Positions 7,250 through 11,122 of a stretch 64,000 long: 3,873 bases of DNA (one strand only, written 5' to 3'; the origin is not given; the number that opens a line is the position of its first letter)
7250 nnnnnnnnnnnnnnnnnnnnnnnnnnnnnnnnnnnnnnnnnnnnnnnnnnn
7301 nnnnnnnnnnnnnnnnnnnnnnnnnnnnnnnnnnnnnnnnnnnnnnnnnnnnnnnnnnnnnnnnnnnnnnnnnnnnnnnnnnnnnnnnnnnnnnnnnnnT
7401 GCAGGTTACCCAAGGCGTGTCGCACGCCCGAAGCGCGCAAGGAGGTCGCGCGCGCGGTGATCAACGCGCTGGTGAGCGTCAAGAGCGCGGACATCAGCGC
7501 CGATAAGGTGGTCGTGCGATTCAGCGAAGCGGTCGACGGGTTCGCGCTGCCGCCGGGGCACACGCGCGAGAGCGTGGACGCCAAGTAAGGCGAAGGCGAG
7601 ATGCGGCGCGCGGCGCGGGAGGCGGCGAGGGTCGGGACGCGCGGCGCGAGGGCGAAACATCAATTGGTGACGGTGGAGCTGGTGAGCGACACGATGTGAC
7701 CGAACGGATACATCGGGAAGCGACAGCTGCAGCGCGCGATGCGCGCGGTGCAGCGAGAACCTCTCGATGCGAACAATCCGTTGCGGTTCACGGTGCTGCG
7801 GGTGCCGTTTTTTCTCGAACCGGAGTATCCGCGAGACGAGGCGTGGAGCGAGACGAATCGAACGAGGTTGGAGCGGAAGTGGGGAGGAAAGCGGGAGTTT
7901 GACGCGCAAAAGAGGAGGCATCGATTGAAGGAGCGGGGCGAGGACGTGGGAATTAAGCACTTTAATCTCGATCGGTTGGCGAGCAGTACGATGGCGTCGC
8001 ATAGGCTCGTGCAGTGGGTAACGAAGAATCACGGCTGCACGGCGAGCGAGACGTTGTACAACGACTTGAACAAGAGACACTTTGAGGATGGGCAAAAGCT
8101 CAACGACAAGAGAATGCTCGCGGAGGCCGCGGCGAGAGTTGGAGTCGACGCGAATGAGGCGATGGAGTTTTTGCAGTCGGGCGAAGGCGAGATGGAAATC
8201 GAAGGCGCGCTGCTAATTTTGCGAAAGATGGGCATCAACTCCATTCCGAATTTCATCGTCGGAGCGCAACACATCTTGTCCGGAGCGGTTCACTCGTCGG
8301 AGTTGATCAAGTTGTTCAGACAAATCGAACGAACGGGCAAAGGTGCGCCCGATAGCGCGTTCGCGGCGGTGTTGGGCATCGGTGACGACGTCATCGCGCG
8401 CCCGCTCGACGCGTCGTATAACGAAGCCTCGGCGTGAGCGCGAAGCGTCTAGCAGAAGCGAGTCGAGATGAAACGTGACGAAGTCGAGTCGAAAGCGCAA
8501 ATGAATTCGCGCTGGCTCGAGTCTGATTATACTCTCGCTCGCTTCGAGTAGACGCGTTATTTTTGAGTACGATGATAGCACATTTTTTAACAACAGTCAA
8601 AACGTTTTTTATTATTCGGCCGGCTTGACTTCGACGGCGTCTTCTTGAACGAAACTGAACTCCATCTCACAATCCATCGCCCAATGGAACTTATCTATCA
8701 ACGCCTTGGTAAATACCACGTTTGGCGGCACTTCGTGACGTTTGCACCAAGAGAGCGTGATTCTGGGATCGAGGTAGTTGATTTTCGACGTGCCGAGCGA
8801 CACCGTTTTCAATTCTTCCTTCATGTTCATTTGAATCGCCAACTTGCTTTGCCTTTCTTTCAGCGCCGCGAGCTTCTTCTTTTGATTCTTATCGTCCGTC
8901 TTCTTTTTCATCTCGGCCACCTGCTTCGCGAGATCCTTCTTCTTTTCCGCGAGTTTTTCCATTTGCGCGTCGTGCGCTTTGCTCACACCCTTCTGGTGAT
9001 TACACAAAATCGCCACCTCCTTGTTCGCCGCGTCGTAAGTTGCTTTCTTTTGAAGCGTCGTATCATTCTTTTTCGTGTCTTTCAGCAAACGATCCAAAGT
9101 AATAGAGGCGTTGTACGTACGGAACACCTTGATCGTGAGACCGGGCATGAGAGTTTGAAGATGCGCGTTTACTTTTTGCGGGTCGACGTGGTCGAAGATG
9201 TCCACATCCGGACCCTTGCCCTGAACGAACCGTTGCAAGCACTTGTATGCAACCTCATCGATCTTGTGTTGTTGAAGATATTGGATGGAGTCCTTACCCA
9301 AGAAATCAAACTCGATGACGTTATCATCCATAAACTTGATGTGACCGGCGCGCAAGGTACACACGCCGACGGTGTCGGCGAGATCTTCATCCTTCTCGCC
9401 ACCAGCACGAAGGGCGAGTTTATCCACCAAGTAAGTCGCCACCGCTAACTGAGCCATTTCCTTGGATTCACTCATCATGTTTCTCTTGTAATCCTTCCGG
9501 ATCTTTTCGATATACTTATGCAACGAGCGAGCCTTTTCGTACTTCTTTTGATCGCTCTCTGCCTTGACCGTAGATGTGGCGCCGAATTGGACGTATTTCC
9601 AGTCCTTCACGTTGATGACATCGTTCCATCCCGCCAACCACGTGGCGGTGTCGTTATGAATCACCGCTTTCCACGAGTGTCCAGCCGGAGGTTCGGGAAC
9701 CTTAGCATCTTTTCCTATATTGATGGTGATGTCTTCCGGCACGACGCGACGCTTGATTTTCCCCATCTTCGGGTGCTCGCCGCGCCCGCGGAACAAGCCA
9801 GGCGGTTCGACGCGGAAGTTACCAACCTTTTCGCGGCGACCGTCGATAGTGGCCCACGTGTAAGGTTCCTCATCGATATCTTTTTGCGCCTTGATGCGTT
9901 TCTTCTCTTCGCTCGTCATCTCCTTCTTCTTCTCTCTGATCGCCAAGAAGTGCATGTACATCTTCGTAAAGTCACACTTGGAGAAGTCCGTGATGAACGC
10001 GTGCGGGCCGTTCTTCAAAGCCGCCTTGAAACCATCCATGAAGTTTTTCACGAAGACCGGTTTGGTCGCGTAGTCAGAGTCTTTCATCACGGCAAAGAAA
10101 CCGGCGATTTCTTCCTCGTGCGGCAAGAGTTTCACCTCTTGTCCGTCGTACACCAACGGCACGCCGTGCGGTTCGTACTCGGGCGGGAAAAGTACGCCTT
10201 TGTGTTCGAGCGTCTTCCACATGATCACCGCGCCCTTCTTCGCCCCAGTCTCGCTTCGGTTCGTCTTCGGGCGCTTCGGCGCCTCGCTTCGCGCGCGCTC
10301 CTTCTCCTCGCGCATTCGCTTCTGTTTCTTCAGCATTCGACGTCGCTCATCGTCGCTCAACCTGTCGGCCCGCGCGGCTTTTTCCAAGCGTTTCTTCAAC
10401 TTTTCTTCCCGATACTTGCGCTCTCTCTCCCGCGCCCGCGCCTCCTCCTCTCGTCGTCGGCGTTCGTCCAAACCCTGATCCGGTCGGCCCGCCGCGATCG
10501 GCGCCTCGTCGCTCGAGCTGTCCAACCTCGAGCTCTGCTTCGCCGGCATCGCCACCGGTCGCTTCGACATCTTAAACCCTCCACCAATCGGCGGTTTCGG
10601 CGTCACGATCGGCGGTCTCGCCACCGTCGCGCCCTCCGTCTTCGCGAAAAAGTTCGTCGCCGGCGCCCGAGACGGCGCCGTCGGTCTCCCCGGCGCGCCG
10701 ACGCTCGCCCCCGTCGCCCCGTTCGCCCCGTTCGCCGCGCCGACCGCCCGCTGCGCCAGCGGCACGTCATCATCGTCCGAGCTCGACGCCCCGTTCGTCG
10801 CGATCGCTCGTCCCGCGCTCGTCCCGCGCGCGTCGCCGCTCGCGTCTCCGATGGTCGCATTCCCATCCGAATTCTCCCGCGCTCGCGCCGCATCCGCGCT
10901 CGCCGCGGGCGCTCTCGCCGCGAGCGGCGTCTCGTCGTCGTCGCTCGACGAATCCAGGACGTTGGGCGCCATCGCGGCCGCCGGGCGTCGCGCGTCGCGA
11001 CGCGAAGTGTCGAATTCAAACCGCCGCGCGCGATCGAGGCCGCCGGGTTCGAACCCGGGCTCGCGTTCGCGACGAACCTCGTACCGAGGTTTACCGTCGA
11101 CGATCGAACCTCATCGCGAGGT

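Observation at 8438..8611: AT-rich island in convergent 3' ends of the DsbA-like gene and TOP1; possible SECIS location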

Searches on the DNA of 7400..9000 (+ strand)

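Call 3: search_rna_families(source=window, start=7400, end=9000, threshold=evalue, max_evalue=10, show_alignments=5)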
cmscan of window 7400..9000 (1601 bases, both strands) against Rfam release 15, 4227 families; matches with E-value up to 10: 6.
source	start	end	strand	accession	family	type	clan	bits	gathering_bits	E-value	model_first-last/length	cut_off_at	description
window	7718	7758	+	RF01543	TB11Cs5H2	Gene; snRNA; snoRNA; HACA-box;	-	19.3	47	0.38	1-68/68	no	Trypanosomatid snoRNA TB11Cs5H2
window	7494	7614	+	RF00312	snoZ206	Gene; snRNA; snoRNA; CD-box;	-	18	50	3.4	1-129/129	no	Small nucleolar RNA Z206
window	8346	8410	+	RF02564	naRNA4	Gene; sRNA;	-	17.6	59.5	3.2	1-77/77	no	Nucleoid-associated noncoding RNA 4 (CssrE)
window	7629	7696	+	RF02087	Yar_3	Gene; lncRNA;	-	14.4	50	0.96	1-67/67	no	Yellow-achaete intergenic RNA conserved region 3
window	8634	8706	-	RF01630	ceN40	Gene; snRNA; snoRNA; CD-box;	-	13.1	35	7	1-123/123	no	Nematode snoRNA ceN40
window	8919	8986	-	RF00195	RsmY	Gene; sRNA;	CL00106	11.7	57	6.3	1-121/121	no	RsmY RNA family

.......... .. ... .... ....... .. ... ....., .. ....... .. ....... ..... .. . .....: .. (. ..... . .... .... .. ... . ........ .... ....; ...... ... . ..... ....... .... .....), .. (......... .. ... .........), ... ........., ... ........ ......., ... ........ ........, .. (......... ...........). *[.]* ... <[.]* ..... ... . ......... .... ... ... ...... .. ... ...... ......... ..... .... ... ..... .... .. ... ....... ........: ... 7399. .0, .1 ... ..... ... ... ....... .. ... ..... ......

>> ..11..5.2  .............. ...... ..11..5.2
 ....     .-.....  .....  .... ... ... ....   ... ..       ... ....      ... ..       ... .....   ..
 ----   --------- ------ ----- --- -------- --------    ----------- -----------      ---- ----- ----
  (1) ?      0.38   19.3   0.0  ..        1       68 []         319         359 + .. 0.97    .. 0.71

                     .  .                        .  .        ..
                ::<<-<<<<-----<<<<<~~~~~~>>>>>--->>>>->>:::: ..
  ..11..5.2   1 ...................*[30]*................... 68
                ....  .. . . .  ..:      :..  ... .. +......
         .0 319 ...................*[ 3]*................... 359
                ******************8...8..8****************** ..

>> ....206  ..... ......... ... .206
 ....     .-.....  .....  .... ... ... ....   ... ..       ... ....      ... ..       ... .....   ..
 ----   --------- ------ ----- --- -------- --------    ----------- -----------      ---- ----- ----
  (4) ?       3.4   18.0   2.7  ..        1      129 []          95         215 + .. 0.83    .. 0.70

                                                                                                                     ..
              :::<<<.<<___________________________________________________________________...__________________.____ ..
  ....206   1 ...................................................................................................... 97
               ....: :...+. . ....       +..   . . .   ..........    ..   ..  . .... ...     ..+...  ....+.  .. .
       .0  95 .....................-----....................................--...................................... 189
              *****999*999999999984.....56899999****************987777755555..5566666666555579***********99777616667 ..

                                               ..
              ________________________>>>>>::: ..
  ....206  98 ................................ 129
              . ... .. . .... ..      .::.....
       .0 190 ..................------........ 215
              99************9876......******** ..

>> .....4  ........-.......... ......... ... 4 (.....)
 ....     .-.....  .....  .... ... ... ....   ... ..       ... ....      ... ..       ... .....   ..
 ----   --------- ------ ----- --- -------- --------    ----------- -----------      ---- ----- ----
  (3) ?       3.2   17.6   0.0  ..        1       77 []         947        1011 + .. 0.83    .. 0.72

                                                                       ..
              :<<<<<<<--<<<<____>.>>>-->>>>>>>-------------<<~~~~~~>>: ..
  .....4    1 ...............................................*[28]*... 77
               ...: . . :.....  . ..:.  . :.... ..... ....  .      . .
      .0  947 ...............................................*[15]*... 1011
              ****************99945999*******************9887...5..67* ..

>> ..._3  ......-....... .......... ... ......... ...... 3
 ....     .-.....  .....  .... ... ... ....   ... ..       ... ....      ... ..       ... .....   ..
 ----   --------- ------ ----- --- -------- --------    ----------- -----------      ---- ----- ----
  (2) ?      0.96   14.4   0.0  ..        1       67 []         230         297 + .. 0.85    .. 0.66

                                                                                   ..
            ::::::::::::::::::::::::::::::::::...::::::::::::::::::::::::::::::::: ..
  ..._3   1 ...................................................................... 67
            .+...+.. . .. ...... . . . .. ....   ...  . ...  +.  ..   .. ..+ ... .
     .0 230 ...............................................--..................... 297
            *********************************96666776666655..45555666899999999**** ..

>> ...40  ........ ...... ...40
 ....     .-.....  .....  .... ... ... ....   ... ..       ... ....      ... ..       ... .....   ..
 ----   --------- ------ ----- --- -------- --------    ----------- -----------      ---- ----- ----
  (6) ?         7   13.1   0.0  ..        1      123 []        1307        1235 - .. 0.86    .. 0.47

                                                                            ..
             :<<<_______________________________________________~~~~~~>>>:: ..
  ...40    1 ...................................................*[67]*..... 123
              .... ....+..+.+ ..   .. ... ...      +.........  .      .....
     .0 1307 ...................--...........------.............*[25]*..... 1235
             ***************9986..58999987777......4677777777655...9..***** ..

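Call 27: search_rna_families(source=window, start=8440, end=8560, threshold=evalue, max_evalue=10, show_alignments=3)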
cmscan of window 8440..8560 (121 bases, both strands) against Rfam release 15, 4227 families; matches with E-value up to 10: 2.
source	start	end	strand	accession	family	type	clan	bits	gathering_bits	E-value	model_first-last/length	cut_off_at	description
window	8478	8547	-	RF03908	MIR6459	Gene; miRNA;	-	15.3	100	0.64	1-87/87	no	MIR6459 microRNA precursor family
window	8476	8498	+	RF01121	sR38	Gene; snRNA; snoRNA; CD-box;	-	8.9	50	4.5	36-59/59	no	Small nucleolar RNA sR38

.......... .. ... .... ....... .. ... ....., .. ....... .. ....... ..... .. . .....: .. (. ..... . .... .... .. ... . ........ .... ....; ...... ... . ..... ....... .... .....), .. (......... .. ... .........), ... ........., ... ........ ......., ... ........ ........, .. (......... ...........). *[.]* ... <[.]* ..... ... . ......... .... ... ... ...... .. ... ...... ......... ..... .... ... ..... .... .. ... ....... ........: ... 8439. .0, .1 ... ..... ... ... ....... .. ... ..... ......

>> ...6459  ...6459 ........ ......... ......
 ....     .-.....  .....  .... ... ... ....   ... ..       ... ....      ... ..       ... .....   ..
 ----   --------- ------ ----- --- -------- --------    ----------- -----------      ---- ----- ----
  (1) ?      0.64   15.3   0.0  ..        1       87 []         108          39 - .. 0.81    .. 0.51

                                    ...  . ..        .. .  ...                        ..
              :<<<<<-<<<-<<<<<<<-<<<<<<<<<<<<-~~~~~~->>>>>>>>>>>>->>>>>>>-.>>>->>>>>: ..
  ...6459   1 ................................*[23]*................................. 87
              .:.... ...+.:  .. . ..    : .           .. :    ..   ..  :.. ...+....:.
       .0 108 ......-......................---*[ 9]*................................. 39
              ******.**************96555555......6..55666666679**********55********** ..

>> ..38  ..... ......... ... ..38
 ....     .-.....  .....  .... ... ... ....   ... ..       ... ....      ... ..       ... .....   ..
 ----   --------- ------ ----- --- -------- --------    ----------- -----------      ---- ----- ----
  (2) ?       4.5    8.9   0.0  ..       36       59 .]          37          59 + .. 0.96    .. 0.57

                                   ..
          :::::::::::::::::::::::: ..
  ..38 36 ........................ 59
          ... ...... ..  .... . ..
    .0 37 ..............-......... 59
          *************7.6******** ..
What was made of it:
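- On Eukaryotic SECIS element: No hit at E<=10 on the window (calls 3, 27).
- Closest known: Canonical eukaryotic SECIS. Different: The window copy does not reach any reportable Rfam score (calls 3, 27), and the ortholog reaches 20.9 bits against the 35-bit gathering score.
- Rfam SECIS_1 gives no hit on the window copy even at E<=10 on a 121-nt query (calls 3, 27). Rfam does not call it (calls 3, 27).
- Tried and rejected: I scanned 7400-9000 and then 8440-8560 at E<=10 and got no SECIS family, only noise hits to snoRNA and miRNA models (calls 3, 27).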

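Call 35: build_rna_model(alignment_id=A2, structure=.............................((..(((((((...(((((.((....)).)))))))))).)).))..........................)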
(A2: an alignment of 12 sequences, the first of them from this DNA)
Model R1 built from alignment A2 (12 sequences, 100 columns); structure: as given.
model positions 93; base pairs 13; branch points 0; effective number of sequences 4.34; information 0.614 bits per position. Calibrated on 0.2 Mb of random sequence (short: E-values are rough).
structure used (alignment columns):
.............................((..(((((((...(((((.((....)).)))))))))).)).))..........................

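Call 36: search_with_rna_model(model_id=R1, source=window, max_evalue=10, show_alignments=4)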
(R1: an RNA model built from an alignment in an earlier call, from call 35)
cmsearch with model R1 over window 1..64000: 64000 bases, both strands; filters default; matches with E-value up to 10: 4.
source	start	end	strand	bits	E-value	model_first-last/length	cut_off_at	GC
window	8452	8548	+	77.5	3.9e-19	1-93/93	no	0.53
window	41993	42067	+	12.8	0.21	1-93/93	no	0.53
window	30833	30919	+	11.1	0.6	1-93/93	no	0.54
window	47156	47248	-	9.8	1.4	1-93/93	no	0.38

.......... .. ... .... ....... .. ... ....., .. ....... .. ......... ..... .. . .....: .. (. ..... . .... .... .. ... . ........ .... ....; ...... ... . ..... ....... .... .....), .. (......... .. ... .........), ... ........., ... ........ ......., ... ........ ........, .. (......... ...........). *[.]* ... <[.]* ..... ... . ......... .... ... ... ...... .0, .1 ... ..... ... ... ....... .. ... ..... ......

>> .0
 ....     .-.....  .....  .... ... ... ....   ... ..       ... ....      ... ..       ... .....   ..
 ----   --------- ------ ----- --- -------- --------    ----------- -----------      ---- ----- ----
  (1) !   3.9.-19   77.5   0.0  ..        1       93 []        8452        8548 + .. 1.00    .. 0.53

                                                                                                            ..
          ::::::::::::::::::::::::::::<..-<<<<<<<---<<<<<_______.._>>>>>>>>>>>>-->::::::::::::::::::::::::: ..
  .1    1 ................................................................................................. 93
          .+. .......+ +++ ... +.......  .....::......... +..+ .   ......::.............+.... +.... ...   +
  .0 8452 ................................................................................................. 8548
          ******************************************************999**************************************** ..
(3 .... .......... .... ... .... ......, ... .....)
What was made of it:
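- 8455..8545 (+): Whole SECIS element, type 2 (form 2). Model R1 scores 77.5 bits, E=3.9e-19 at 8452-8548; by construction, since the window is in the seed (call 36).
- The model finds nothing else above noise nearby (call 36).
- Tried and rejected: None was pursued (call 36).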

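Call 37: search_with_rna_model(model_id=R1, sources=[L002, L008, L012, L013, L014, L015, L020, L043, L049, L051, L052, L054, L057, L059, L060, L061, L063, L064, L065, L069, L071, L075, L077, L078, window], max_evalue=1, make_alignment=true)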
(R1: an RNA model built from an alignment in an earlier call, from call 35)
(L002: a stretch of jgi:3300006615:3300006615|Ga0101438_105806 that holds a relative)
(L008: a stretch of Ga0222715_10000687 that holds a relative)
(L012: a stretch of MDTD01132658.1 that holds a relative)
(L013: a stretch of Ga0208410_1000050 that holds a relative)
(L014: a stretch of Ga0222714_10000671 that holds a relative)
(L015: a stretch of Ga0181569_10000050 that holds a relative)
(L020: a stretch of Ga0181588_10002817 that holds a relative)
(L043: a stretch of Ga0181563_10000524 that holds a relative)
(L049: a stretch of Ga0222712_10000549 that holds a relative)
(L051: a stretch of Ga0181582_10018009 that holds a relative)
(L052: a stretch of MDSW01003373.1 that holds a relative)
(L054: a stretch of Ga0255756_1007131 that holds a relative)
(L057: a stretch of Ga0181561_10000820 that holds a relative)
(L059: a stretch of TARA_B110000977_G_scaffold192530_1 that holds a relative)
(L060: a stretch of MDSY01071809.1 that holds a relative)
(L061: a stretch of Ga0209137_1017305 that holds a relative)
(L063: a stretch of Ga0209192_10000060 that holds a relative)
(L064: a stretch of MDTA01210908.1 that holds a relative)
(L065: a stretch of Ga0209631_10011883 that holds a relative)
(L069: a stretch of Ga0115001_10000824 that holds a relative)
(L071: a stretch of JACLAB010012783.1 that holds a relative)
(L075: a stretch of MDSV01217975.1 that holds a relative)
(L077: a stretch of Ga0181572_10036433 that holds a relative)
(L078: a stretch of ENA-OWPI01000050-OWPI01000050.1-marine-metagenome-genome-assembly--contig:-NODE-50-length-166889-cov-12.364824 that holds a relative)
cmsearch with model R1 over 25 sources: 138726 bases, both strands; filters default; matches with E-value up to 1: 24.
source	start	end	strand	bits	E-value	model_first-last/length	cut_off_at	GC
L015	1998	2092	+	88.4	8.2e-22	1-93/93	no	0.51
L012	1988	2081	+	82.8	2.9e-20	1-93/93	no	0.52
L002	3210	3303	+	82.6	3.4e-20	1-93/93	no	0.52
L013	1988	2081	+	79.3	2.7e-19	1-93/93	no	0.52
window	8452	8548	+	77.5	8.4e-19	1-93/93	no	0.53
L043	2074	2167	+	75.9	2.3e-18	1-93/93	no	0.5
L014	2017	2110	+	75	4e-18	1-93/93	no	0.49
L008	2052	2148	+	74.2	6.5e-18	1-93/93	no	0.54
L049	2022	2115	+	61.4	2.2e-14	1-93/93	no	0.52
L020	2042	2125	+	61.3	2.3e-14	1-93/93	no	0.43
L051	1813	1902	+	58.9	1.1e-13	1-93/93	no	0.53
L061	1717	1808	+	31.9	2.5e-06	1-93/93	no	0.71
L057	2026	2111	+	23.3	0.0006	1-93/93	no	0.71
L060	1990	2078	+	20.8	0.0028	1-93/93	no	0.58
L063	2006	2093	+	20.7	0.0031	1-93/93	no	0.59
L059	1205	1293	+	19.1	0.0086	1-93/93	no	0.58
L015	2009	2094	-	18.5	0.012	1-93/93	no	0.49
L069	902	992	+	15.7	0.074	1-93/93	no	0.33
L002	3220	3306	-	13.8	0.24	1-93/93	no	0.51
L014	525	589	-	13.5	0.29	1-93/93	no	0.54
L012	1998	2084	-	12.3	0.61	1-93/93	no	0.51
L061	1880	1952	+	12.1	0.72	1-93/93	no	0.47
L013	1998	2084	-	12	0.77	1-93/93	no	0.51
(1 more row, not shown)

Alignment A3: 24 matches aligned to the model, 123 columns, each read 5' to 3' on its own strand. Consensus structure (alignment columns), stored with it:
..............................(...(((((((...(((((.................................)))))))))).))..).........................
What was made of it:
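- The hairpin is nearly palindromic, and the model gives weak hits on the minus strand of some loci (call 37).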

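Call 38: search_with_rna_model(model_id=R1, sources=[L002, L008, L012, L013, L014, L015, L020, L043, L049, L051, L057, L059, L060, L061, L063, window], max_evalue=0.005, make_alignment=true)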
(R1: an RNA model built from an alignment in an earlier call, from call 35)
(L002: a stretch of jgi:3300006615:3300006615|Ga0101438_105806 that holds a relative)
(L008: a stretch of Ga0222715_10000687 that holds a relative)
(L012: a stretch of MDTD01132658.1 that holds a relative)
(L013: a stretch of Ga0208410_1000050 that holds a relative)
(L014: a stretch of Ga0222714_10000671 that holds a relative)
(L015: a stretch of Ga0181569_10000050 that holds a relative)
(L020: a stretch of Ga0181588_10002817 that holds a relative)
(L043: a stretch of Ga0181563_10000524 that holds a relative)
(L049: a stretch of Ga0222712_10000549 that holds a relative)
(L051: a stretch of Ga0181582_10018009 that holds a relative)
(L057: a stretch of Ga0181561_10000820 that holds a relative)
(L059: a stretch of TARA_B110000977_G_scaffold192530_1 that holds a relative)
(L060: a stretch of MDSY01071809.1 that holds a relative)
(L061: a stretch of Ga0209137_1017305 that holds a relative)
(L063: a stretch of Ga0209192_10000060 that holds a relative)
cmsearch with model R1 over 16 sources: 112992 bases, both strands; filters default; matches with E-value up to 0.005: 15.
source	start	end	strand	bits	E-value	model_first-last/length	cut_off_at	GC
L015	1998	2092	+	88.4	6.7e-22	1-93/93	no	0.51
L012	1988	2081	+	82.8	2.4e-20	1-93/93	no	0.52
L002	3210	3303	+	82.6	2.7e-20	1-93/93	no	0.52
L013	1988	2081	+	79.3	2.2e-19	1-93/93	no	0.52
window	8452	8548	+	77.5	6.8e-19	1-93/93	no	0.53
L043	2074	2167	+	75.9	1.9e-18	1-93/93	no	0.5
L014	2017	2110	+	75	3.3e-18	1-93/93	no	0.49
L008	2052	2148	+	74.2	5.3e-18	1-93/93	no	0.54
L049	2022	2115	+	61.4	1.8e-14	1-93/93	no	0.52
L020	2042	2125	+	61.3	1.9e-14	1-93/93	no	0.43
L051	1813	1902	+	58.9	8.6e-14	1-93/93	no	0.53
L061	1717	1808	+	31.9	2.1e-06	1-93/93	no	0.71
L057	2026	2111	+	23.3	0.00049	1-93/93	no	0.71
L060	1990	2078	+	20.8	0.0023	1-93/93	no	0.58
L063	2006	2093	+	20.7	0.0025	1-93/93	no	0.59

Alignment A4: 15 matches aligned to the model, 100 columns, each read 5' to 3' on its own strand. Consensus structure (alignment columns), stored with it:
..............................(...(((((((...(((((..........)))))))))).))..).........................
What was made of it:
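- A covariance model built from these sequences finds non-seed Micromonas-like orthologs (calls 37, 38).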

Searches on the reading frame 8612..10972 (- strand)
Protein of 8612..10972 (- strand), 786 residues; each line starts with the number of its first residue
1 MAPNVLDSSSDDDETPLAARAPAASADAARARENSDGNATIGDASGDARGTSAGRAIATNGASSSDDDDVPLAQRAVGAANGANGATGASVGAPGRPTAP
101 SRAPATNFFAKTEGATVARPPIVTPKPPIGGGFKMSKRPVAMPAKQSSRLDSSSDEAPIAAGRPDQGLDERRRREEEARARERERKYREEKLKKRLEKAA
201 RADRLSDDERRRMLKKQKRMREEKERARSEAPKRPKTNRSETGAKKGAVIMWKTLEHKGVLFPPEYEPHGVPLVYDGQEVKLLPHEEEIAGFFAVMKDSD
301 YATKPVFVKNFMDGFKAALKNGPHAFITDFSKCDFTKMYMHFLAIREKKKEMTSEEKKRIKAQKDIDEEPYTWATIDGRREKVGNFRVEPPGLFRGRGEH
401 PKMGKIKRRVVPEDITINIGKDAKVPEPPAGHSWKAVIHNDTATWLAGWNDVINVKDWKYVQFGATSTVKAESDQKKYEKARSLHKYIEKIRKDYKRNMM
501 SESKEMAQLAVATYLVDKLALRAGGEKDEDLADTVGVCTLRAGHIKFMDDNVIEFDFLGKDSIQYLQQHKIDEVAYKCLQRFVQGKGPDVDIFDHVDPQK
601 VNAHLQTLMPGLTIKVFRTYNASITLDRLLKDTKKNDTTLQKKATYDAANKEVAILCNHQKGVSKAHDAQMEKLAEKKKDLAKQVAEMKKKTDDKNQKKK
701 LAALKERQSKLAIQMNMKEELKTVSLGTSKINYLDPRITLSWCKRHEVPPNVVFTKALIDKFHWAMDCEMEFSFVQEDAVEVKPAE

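Call 8: search_protein_families(library=pfam, proteins=[window:8612-10972:-], max_evalue=0.01)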
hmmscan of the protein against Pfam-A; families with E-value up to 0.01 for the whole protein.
window:8612-10972:- (786 aa): 3 families
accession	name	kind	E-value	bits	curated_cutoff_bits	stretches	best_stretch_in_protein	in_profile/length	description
PF02919.20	Topoisom_I_N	-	1.4e-90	303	25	1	251-462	2-212/213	Eukaryotic DNA topoisomerase I, DNA binding fragment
PF01028.25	Topoisom_I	-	6.3e-89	297.7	23.7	1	467-691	2-227/228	Eukaryotic DNA topoisomerase I, catalytic core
PF14370.11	Topo_C_assoc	-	4.5e-30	103.8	25.1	1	705-774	1-70/70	C-terminal topoisomerase domain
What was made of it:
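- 8612..10972 (-): DNA topoisomerase I gene, convergent with the selenoprotein gene. Pfam Topoisom_I_N, Topoisom_I and Topo_C_assoc (call 8).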
